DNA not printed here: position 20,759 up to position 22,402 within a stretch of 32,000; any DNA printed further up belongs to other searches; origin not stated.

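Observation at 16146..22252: Two diverged tandem copies of the priming transferase bracket an IS scar and a phosphocholine (licCA-licB) cassette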

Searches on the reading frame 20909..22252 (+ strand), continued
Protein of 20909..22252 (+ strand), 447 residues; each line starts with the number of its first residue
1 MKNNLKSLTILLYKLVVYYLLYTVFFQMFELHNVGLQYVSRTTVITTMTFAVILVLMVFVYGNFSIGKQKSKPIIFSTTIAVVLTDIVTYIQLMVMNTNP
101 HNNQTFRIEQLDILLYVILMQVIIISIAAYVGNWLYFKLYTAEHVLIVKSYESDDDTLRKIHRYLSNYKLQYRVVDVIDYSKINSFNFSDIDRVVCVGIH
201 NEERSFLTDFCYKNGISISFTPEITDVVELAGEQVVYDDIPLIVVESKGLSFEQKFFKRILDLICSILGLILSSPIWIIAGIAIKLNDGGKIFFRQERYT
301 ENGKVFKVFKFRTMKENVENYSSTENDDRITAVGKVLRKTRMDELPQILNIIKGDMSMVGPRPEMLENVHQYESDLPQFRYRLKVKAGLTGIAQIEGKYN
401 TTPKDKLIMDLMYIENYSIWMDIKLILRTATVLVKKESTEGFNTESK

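Call 23: find_encoding_contigs(protein=P0004, flank=10000, max_places=6)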
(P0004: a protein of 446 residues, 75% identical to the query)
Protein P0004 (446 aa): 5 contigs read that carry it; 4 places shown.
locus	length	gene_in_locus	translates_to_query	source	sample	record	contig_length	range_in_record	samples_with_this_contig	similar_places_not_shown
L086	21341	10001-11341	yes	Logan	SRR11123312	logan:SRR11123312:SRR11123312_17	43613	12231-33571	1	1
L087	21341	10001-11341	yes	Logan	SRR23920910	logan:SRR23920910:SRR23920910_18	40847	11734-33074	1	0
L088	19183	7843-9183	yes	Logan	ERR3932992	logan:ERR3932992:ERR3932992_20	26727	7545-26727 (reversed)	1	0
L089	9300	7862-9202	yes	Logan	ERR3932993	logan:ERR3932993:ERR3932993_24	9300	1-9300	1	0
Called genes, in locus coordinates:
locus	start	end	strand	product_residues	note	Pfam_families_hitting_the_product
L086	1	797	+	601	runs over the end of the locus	PF14897:EpsG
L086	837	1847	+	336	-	PF17101:Stealth_CR1, PF11380:Stealth_CR2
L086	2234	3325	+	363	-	PF13477:Glyco_trans_4_2, PF13439:Glyco_transf_4 (weak), PF20706:GT4-conflict (weak), PF00534:Glycos_transf_1, PF13692:Glyco_trans_1_4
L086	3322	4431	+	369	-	PF00534:Glycos_transf_1, PF13692:Glyco_trans_1_4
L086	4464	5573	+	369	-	PF14897:EpsG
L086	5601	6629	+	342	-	PF01073:3Beta_HSD, PF01370:Epimerase, PF02719:Polysacc_synt_2, PF04321:RmlD_sub_bind (weak), PF05368:NmrA, PF13460:NAD_binding_10, PF16363:GDP_Man_Dehyd, PF08485:Polysacc_syn_2C, +3 more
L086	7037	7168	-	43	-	-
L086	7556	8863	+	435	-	PF03446:NAD_binding_2 (faint), PF03721:UDPG_MGDP_dh_N, PF00984:UDPG_MGDP_dh, PF03720:UDPG_MGDP_dh_C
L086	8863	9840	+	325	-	PF01073:3Beta_HSD, PF01370:Epimerase, PF02719:Polysacc_synt_2, PF07993:NAD_binding_4 (faint), PF13460:NAD_binding_10, PF16363:GDP_Man_Dehyd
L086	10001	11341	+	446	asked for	PF02397:Bac_transf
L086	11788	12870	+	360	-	PF03547:Mem_trans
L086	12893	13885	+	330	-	PF00389:2-Hacid_dh, PF02826:2-Hacid_dh_C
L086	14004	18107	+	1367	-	PF20597:pAdhesive_15 (faint), PF17210:SdrD_B (faint), PF17802:SpaA, PF13620:CarboxypepD_reg (faint), PF07495:Y_Y_Y (faint), PF17802:SpaA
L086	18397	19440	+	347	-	PF21016:RlmN_N, PF04055:Radical_SAM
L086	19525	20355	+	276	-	PF01171:ATP_bind_3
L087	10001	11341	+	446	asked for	PF02397:Bac_transf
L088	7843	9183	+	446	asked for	PF02397:Bac_transf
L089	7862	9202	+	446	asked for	PF02397:Bac_transf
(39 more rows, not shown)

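Call 24: find_encoding_contigs(protein=P0005, flank=10000, max_places=6)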
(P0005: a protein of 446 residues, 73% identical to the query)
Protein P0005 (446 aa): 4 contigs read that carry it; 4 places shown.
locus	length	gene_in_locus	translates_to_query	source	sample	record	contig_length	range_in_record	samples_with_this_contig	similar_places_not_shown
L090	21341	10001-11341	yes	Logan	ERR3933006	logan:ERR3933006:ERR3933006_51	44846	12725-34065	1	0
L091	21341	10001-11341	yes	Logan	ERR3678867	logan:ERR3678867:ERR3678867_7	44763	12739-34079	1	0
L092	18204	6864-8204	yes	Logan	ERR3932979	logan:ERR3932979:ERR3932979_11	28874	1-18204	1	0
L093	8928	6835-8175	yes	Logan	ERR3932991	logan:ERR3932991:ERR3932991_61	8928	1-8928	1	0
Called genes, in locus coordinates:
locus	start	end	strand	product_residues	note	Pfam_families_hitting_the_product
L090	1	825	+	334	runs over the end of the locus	PF17101:Stealth_CR1, PF11380:Stealth_CR2, PF17103:Stealth_CR4 (faint)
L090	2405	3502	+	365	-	PF13477:Glyco_trans_4_2, PF13579:Glyco_trans_4_4 (weak), PF20706:GT4-conflict (weak), PF00534:Glycos_transf_1, PF13692:Glyco_trans_1_4, PF13524:Glyco_trans_1_2 (weak)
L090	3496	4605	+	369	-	PF00534:Glycos_transf_1, PF13692:Glyco_trans_1_4, PF13524:Glyco_trans_1_2 (weak)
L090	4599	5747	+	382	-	PF14897:EpsG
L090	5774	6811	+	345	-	PF01073:3Beta_HSD, PF01370:Epimerase, PF02719:Polysacc_synt_2, PF04321:RmlD_sub_bind (faint), PF05368:NmrA, PF13460:NAD_binding_10, PF16363:GDP_Man_Dehyd, PF08485:Polysacc_syn_2C, +1 more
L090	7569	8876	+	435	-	PF03446:NAD_binding_2 (faint), PF03721:UDPG_MGDP_dh_N, PF00984:UDPG_MGDP_dh, PF03720:UDPG_MGDP_dh_C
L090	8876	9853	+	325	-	PF01073:3Beta_HSD, PF01370:Epimerase, PF02719:Polysacc_synt_2, PF07993:NAD_binding_4 (faint), PF13460:NAD_binding_10, PF16363:GDP_Man_Dehyd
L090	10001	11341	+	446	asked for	PF02397:Bac_transf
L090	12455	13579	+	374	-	PF03547:Mem_trans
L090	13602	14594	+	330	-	PF00389:2-Hacid_dh, PF02826:2-Hacid_dh_C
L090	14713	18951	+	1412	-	PF20597:pAdhesive_15 (faint), PF17210:SdrD_B (faint), PF17802:SpaA, PF13620:CarboxypepD_reg (faint), PF17802:SpaA (weak), PF22904:NOMO1-like_2nd (faint), PF07495:Y_Y_Y (faint), PF17802:SpaA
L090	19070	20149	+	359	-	PF21016:RlmN_N, PF04055:Radical_SAM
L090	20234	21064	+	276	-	PF01171:ATP_bind_3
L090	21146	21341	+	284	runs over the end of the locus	PF00561:Abhydrolase_1, PF12146:Hydrolase_4, PF12697:Abhydrolase_6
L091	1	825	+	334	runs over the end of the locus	PF17101:Stealth_CR1, PF11380:Stealth_CR2, PF17103:Stealth_CR4 (faint)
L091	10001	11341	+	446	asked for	PF02397:Bac_transf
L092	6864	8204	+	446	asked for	PF02397:Bac_transf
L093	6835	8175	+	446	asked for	PF02397:Bac_transf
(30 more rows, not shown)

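Call 26: list_cluster_members(proteins=[P0001, P0002])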
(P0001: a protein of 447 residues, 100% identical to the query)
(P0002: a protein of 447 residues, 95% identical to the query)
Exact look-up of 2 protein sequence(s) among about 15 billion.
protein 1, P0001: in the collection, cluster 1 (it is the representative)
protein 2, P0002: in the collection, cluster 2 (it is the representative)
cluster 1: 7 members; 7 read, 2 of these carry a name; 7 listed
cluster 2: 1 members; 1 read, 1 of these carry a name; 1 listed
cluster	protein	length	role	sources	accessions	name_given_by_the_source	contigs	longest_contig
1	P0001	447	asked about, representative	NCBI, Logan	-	-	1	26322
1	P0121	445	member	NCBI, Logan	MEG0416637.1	MAG: exopolysaccharide biosynthesis polyprenyl glycosylphosphotransferase [Erysipelothrix ...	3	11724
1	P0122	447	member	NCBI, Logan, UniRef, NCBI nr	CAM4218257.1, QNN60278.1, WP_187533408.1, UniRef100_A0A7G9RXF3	exopolysaccharide biosynthesis polyprenyl glycosylphosphotransferase [Erysipelothrix ... | Exopolysaccharide biosynthesis polyprenyl glycosylphosphotransferase n=1 ...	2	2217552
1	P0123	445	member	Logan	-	-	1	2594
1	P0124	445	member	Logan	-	-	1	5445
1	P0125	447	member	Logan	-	-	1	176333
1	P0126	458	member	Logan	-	-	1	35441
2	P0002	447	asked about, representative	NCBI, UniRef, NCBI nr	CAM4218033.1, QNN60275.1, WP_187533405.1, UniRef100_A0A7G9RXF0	sugar transferase [Erysipelothrix inopinata] | Sugar transferase n=1 Tax=Erysipelothrix inopinata TaxID=225084 RepID=A0A7G9RXF0_9FIRM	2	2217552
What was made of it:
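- NCBI holds both proteins as separate records from two assemblies (call 26).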

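Call 28: find_encoding_contigs(protein=P0125, flank=10000, max_places=4)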
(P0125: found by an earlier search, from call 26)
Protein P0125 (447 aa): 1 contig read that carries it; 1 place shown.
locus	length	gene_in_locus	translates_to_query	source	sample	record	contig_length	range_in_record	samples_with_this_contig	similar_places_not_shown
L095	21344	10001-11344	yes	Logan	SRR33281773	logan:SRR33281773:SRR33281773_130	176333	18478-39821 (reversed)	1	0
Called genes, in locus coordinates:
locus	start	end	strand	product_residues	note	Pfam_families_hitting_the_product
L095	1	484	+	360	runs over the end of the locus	PF13439:Glyco_transf_4 (weak), PF00534:Glycos_transf_1, PF13692:Glyco_trans_1_4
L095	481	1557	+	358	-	PF14897:EpsG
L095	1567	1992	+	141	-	PF01467:CTP_transf_like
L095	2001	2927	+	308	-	PF00535:Glycos_transf_2, PF10111:Glyco_tranf_2_2, PF13641:Glyco_tranf_2_3 (weak)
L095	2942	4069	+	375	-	PF04464:Glyphos_transf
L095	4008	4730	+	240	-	PF02397:Bac_transf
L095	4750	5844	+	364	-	PF02350:Epimerase_2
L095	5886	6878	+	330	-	PF01757:Acyl_transf_3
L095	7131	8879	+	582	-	PF00483:NTP_transferase (weak), PF12804:NTP_transf_3, PF01633:Choline_kinase, PF01636:APH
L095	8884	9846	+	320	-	PF00892:EamA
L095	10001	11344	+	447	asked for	PF02397:Bac_transf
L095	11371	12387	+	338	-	PF00106:adh_short (weak), PF01073:3Beta_HSD, PF01370:Epimerase, PF02719:Polysacc_synt_2, PF05368:NmrA, PF13460:NAD_binding_10, PF16363:GDP_Man_Dehyd, PF08485:Polysacc_syn_2C, +2 more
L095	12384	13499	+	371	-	PF01370:Epimerase, PF02719:Polysacc_synt_2 (faint), PF04321:RmlD_sub_bind (faint), PF07993:NAD_binding_4 (faint), PF16363:GDP_Man_Dehyd (faint), PF14667:Polysacc_synt_C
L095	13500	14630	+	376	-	PF02350:Epimerase_2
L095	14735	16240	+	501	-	PF03023:MurJ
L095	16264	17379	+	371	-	PF13439:Glyco_transf_4, PF00534:Glycos_transf_1, PF13692:Glyco_trans_1_4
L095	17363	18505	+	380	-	PF13477:Glyco_trans_4_2, PF13439:Glyco_transf_4, PF13579:Glyco_trans_4_4 (weak), PF00534:Glycos_transf_1, PF13692:Glyco_trans_1_4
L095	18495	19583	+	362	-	PF13439:Glyco_transf_4 (weak), PF00534:Glycos_transf_1, PF13692:Glyco_trans_1_4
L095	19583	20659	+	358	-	PF14897:EpsG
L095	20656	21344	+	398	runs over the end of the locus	PF13439:Glyco_transf_4 (faint), PF00534:Glycos_transf_1, PF13692:Glyco_trans_1_4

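Call 29: find_encoding_contigs(protein=P0126, flank=10000, max_places=4)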
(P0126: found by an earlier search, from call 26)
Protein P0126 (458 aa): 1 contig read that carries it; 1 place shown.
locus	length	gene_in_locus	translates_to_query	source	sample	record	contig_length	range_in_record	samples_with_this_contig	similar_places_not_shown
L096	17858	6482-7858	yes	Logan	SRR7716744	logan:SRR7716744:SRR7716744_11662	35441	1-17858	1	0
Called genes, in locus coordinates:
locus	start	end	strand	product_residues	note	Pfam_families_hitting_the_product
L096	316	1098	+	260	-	PF00535:Glycos_transf_2 (weak)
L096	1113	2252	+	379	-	PF14897:EpsG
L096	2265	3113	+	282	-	PF14305:ATPgrasp_TupA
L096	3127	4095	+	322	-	PF05222:AlaDh_PNT_N, PF02826:2-Hacid_dh_C (faint), PF01262:AlaDh_PNT_C, PF01488:Shikimate_DH (faint)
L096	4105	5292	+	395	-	PF03721:UDPG_MGDP_dh_N, PF00984:UDPG_MGDP_dh, PF03720:UDPG_MGDP_dh_C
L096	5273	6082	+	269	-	PF00535:Glycos_transf_2, PF10111:Glyco_tranf_2_2, PF13641:Glyco_tranf_2_3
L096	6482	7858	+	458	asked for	PF02397:Bac_transf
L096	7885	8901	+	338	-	PF00106:adh_short (weak), PF01073:3Beta_HSD, PF01370:Epimerase, PF02719:Polysacc_synt_2, PF05368:NmrA, PF13460:NAD_binding_10, PF16363:GDP_Man_Dehyd, PF08485:Polysacc_syn_2C, +2 more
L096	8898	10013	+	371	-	PF01370:Epimerase, PF02719:Polysacc_synt_2 (faint), PF04321:RmlD_sub_bind (faint), PF07993:NAD_binding_4 (faint), PF16363:GDP_Man_Dehyd (faint), PF14667:Polysacc_synt_C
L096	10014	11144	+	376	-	PF02350:Epimerase_2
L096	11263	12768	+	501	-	PF03023:MurJ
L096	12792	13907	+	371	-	PF13439:Glyco_transf_4, PF00534:Glycos_transf_1, PF13692:Glyco_trans_1_4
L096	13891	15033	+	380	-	PF13477:Glyco_trans_4_2, PF13439:Glyco_transf_4, PF13579:Glyco_trans_4_4 (weak), PF00534:Glycos_transf_1, PF13692:Glyco_trans_1_4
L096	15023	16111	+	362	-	PF13439:Glyco_transf_4 (weak), PF00534:Glycos_transf_1, PF13692:Glyco_trans_1_4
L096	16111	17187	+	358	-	PF14897:EpsG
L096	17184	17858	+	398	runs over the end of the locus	PF13439:Glyco_transf_4 (faint), PF00534:Glycos_transf_1, PF13692:Glyco_trans_1_4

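Call 30: find_encoding_contigs(protein=P0121, flank=10000, max_places=4)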
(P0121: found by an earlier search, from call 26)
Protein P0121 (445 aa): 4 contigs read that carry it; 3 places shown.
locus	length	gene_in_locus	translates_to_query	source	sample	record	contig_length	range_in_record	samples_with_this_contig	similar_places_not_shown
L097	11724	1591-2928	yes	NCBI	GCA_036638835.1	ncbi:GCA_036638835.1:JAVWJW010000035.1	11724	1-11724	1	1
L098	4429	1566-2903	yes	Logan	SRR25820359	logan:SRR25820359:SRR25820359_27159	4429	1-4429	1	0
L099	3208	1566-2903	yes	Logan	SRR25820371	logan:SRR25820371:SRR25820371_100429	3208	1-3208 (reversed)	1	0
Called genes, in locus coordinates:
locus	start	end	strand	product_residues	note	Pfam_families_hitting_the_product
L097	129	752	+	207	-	PF02397:Bac_transf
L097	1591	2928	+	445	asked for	PF02397:Bac_transf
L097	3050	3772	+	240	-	PF03808:Glyco_tran_WecG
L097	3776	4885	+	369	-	PF02350:Epimerase_2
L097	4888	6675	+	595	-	PF14897:EpsG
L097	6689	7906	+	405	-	PF00534:Glycos_transf_1, PF13692:Glyco_trans_1_4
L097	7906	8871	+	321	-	PF00535:Glycos_transf_2, PF10111:Glyco_tranf_2_2, PF13641:Glyco_tranf_2_3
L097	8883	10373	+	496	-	PF13425:O-antigen_lig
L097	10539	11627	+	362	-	PF01757:Acyl_transf_3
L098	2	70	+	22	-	?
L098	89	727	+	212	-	PF02397:Bac_transf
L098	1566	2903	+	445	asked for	PF02397:Bac_transf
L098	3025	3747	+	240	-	PF03808:Glyco_tran_WecG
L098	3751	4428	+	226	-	?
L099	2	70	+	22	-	?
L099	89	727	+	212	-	PF02397:Bac_transf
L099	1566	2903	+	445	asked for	PF02397:Bac_transf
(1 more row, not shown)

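Call 50: search_solved_structures(query=window:20909-22252:+, max_evalue=0.001)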
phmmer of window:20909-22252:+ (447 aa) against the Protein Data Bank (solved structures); distinct sequences matched with E-value up to 0.001: 7.
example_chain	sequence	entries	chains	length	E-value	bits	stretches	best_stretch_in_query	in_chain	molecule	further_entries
8t53_A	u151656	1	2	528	2.2e-36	128.9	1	240-437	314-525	Undecaprenyl-phosphate galactose phosphotransferase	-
8e37_B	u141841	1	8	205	3.7e-34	121.6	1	252-438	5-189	N,N'-diacetylbacilliosaminyl-1-phosphate transferase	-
8g1n_A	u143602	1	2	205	1.3e-33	119.8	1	252-438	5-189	N,N'-diacetylbacilliosaminyl-1-phosphate transferase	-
9s7s_A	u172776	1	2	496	6.5e-31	110.9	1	205-438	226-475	UDP-Gal::undecaprenolphosphate Gal-1-P transferase WbaP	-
30wc_A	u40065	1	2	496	6.5e-31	110.9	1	205-438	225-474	Undecaprenyl-phosphate galactose phosphotransferase WbaP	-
30us_A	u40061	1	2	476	7e-31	110.8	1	205-438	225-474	UDP-Gal::undecaprenolphosphate Gal-1-P transferase WbaP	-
9s8l_A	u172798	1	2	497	7.1e-31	110.8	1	205-438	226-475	UDP-Gal::undecaprenolphosphate Gal-1-P transferase WbaP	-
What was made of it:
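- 20909..22252 (+): PT_B: large Bac_transf priming transferase, first biosynthetic gene of the intact locus (QNN60278.1). WbaP 8T53 E=2e-36 (call 50).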
